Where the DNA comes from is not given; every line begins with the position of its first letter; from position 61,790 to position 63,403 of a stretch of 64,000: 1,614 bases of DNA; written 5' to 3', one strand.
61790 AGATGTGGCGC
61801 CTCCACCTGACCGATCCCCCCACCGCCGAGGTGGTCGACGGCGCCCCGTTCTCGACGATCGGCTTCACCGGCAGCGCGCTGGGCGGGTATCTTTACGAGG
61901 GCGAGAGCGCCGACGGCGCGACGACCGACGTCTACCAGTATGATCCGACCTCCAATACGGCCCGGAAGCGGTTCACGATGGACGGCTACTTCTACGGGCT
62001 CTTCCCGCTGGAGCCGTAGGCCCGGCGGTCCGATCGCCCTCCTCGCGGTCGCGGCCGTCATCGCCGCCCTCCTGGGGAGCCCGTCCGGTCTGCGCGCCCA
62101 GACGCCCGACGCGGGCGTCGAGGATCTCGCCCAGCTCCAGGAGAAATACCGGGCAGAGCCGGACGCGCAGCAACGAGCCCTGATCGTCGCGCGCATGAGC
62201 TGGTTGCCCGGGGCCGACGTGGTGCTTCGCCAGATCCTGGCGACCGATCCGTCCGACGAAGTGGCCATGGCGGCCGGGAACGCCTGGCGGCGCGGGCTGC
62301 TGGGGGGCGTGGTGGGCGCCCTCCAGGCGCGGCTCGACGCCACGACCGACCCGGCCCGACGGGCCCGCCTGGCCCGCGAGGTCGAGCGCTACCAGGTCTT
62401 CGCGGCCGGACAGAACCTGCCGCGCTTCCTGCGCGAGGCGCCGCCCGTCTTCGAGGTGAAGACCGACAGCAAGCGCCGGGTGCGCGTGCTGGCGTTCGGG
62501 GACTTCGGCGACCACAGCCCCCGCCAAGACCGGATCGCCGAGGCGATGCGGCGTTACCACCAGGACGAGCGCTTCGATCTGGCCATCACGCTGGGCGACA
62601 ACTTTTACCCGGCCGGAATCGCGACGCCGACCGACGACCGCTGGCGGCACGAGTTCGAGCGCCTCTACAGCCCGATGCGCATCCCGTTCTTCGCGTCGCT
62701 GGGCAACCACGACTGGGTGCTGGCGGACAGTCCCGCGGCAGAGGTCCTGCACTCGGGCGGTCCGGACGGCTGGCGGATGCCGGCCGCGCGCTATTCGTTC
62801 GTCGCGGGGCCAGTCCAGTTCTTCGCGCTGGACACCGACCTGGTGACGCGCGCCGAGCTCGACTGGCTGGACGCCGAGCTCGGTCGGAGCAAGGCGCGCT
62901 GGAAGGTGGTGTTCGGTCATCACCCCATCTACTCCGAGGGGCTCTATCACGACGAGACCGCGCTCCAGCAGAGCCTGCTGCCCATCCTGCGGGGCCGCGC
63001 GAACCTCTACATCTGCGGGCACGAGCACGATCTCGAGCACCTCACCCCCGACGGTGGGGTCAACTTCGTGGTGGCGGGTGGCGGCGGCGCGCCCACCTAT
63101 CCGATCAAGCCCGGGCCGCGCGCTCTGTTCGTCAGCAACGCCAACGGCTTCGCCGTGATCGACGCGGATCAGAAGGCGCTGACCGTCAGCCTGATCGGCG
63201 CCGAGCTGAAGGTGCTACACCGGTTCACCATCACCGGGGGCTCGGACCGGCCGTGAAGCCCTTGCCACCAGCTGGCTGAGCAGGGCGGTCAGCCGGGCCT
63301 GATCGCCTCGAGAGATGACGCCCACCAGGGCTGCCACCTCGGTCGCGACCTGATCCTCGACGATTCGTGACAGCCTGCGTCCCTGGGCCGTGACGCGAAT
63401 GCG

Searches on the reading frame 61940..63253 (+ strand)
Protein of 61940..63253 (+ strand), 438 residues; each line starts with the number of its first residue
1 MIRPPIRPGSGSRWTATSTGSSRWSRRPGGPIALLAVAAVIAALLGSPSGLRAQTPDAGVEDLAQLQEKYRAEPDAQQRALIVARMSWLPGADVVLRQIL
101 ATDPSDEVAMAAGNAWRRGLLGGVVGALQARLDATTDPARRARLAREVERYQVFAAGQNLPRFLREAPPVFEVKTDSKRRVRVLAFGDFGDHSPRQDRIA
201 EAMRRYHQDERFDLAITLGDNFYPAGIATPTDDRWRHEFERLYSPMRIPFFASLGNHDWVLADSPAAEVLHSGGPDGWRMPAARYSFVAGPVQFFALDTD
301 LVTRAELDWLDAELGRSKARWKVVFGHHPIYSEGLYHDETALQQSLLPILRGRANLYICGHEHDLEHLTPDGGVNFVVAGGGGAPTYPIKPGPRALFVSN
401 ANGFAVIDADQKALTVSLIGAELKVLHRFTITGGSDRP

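Call 89: search_protein_families(library=pfam, proteins=[window:61940-63253:+], max_evalue=0.001)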
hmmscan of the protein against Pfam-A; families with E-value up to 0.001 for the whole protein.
window:61940-63253:+ (438 aa): 1 family
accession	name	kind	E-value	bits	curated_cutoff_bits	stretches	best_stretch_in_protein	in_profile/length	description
PF00149.33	Metallophos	-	2.5e-16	61.1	21.5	1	182-364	2-190/191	Calcineurin-like phosphoesterase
